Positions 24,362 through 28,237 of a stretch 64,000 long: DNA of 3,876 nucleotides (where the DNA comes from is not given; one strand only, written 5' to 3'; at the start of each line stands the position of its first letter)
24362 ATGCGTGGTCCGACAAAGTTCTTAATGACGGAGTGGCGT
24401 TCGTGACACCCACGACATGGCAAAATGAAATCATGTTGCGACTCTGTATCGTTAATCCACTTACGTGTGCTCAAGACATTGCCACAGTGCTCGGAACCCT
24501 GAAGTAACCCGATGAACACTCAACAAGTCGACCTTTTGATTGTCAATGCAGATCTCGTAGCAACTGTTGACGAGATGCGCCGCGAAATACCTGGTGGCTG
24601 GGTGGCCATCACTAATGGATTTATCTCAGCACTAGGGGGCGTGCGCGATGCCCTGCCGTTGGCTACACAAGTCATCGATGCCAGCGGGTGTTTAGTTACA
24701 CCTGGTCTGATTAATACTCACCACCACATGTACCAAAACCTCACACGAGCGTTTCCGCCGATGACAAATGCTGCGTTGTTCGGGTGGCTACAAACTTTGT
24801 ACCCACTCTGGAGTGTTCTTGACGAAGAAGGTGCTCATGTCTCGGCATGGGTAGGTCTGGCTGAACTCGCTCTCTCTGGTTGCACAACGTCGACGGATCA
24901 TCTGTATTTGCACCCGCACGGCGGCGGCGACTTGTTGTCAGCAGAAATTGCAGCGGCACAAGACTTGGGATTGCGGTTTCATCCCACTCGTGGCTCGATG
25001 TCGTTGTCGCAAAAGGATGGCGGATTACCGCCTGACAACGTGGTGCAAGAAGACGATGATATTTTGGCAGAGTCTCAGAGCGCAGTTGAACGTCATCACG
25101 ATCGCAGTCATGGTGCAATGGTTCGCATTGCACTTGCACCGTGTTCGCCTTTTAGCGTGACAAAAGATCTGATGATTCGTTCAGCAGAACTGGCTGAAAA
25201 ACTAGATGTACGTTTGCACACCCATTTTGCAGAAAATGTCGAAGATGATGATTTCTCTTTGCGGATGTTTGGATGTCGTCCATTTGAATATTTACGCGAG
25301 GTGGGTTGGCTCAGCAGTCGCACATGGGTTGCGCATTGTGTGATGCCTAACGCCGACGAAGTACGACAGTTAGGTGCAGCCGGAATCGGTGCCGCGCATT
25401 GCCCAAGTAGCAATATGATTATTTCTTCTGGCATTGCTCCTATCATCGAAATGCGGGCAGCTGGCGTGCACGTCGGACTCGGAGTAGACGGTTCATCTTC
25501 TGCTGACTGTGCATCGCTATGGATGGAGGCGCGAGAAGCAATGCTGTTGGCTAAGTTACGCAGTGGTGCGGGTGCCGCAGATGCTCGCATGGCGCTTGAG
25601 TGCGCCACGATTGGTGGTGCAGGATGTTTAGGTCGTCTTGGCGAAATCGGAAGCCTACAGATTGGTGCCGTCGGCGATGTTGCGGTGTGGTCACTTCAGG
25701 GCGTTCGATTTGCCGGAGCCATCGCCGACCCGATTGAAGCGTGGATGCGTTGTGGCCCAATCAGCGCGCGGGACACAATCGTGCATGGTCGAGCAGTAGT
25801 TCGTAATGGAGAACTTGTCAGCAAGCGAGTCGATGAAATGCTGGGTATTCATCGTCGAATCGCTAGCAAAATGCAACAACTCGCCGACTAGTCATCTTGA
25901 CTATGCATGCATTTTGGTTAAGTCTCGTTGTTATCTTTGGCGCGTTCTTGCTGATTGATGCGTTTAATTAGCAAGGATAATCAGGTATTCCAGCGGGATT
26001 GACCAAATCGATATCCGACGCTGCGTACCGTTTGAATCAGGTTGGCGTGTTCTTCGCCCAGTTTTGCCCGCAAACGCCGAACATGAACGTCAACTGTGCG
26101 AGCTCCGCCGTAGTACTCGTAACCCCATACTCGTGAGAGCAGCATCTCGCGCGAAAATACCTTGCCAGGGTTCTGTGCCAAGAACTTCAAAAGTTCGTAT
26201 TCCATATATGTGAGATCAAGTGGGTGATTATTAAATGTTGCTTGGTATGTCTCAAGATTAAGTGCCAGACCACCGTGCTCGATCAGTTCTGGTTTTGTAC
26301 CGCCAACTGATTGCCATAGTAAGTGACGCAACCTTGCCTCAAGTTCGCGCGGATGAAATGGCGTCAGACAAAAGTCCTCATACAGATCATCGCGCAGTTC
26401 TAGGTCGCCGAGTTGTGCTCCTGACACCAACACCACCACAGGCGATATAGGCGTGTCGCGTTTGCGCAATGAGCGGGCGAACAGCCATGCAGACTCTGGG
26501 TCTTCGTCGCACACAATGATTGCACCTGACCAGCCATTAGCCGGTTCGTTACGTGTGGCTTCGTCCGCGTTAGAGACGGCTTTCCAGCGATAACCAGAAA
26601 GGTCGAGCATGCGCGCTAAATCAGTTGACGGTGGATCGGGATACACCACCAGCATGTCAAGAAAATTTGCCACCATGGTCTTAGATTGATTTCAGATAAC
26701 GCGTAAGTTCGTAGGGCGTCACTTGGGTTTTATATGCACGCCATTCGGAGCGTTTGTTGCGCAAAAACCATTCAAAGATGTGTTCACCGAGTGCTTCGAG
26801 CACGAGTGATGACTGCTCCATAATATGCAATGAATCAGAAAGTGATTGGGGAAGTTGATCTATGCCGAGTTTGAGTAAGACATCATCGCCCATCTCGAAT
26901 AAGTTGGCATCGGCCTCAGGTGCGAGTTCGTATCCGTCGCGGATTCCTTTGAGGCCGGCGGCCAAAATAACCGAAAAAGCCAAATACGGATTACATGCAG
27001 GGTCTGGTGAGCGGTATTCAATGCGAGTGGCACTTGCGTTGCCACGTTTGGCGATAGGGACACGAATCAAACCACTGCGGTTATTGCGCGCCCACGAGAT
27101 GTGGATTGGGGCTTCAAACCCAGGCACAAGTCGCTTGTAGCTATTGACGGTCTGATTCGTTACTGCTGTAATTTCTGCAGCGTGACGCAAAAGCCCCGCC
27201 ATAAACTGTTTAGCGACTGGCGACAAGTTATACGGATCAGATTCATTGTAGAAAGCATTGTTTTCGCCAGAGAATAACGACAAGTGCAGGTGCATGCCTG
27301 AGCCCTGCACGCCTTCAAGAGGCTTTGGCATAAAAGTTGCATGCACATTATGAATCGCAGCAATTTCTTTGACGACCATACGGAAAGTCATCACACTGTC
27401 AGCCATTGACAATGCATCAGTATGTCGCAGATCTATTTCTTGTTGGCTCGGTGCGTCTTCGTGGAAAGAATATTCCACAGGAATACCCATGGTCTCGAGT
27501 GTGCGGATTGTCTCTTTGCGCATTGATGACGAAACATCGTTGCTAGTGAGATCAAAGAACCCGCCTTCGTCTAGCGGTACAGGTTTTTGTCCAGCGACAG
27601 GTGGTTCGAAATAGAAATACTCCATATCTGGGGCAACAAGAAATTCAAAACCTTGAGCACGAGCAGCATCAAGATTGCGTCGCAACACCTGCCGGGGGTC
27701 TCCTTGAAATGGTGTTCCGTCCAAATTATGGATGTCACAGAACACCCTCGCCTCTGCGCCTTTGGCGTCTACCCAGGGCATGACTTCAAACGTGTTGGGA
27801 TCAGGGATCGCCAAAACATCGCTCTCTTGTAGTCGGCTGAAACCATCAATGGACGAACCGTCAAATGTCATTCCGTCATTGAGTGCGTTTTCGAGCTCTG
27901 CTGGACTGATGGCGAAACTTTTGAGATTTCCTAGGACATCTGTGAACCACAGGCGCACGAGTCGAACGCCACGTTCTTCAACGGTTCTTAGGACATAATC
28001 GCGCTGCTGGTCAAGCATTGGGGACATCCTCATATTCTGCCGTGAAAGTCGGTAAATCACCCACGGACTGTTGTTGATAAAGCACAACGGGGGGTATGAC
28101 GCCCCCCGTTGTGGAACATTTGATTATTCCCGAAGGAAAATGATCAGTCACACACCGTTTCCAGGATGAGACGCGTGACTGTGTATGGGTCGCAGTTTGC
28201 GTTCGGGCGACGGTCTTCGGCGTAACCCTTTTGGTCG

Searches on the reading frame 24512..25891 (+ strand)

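Call 81: search_protein_families(library=ncbifam, proteins=[window:24512-25891:+], max_evalue=1e-20)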
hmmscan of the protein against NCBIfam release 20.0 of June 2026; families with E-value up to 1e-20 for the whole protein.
window:24512-25891:+ (459 aa): 17 families
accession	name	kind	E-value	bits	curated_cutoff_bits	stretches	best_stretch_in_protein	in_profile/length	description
NF006055.0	PRK08203.1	equivalog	6.7e-182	605.1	532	1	6-456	4-452/455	8-oxoguanine deaminase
NF009059.0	PRK12393.1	equivalog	2.4e-96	323.2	543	1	6-455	5-456/460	amidohydrolase family protein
NF005557.0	PRK07228.1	equivalog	1.8e-65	221.4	522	1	8-444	3-427/445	5'-deoxyadenosine deaminase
NF006549.0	PRK09045.1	equivalog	1.4e-56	192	540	1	2-454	4-439/444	TRZ/ATZ family hydrolase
NF005211.0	PRK06687.1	equivalog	1e-46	159.5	703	1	29-399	22-377/419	TRZ/ATZ family protein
NF004701.0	PRK06038.1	equivalog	1.9e-46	158.6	609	1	6-445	4-417/432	N-ethylammeline chlorohydrolase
NF006681.0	PRK09229.1-2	equivalog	1.7e-42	145.7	362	1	28-436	21-431/451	formimidoylglutamate deiminase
NF006056.0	PRK08204.1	subfamily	2.7e-38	131.9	391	1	13-443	9-429/449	hypothetical protein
NF006252.0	PRK08393.1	equivalog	6.8e-38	130.8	617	1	50-441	40-410/424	N-ethylammeline chlorohydrolase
NF005540.0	PRK07203.1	equivalog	1.8e-37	129.1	444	1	9-455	2-439/444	putative aminohydrolase SsnA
NF004801.0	PRK06151.1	subfamily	6.5e-36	124.2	416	1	52-437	46-445/491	chlorohydrolase family protein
TIGR02967.1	guan_deamin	equivalog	1.5e-34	119.6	375.4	1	29-394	7-361/401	guanine deaminase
TIGR03314.1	Se_ssnA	subfamily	6e-34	117.6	455.5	1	8-454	1-437/441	putative selenium metabolism protein SsnA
NF012037.0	PRK15493.1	equivalog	8e-34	117.2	779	1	11-442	6-419/435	bifunctional S-methyl-5'-thioadenosine deaminase/S-adenosylhomocysteine deaminase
NF004995.0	PRK06380.1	subfamily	1.2e-33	116.8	567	1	8-440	3-409/418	metal-dependent hydrolase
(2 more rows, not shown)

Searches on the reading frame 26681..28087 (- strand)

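Call 81: search_protein_families(library=ncbifam, proteins=[window:26681-28087:-], max_evalue=1e-20)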
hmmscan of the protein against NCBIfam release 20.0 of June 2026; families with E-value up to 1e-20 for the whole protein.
window:26681-28087:- (468 aa): 4 families
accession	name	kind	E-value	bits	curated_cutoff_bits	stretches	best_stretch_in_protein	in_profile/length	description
TIGR00653.1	GlnA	equivalog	2.5e-137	458.4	429.15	2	171-465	168-461/462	type I glutamate--ammonia ligase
NF045547.1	GGputSyn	equivalog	1.2e-91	307.7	650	1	30-456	3-434/438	gamma-glutamylputrescine synthetase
TIGR03105.1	gln_synth_III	equivalog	1e-90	304.3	469.6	1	35-465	4-434/435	type III glutamate--ammonia ligase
NF007006.0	PRK09469.1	equivalog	1.4e-72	244.8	845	1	171-463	174-465/469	glutamate--ammonia ligase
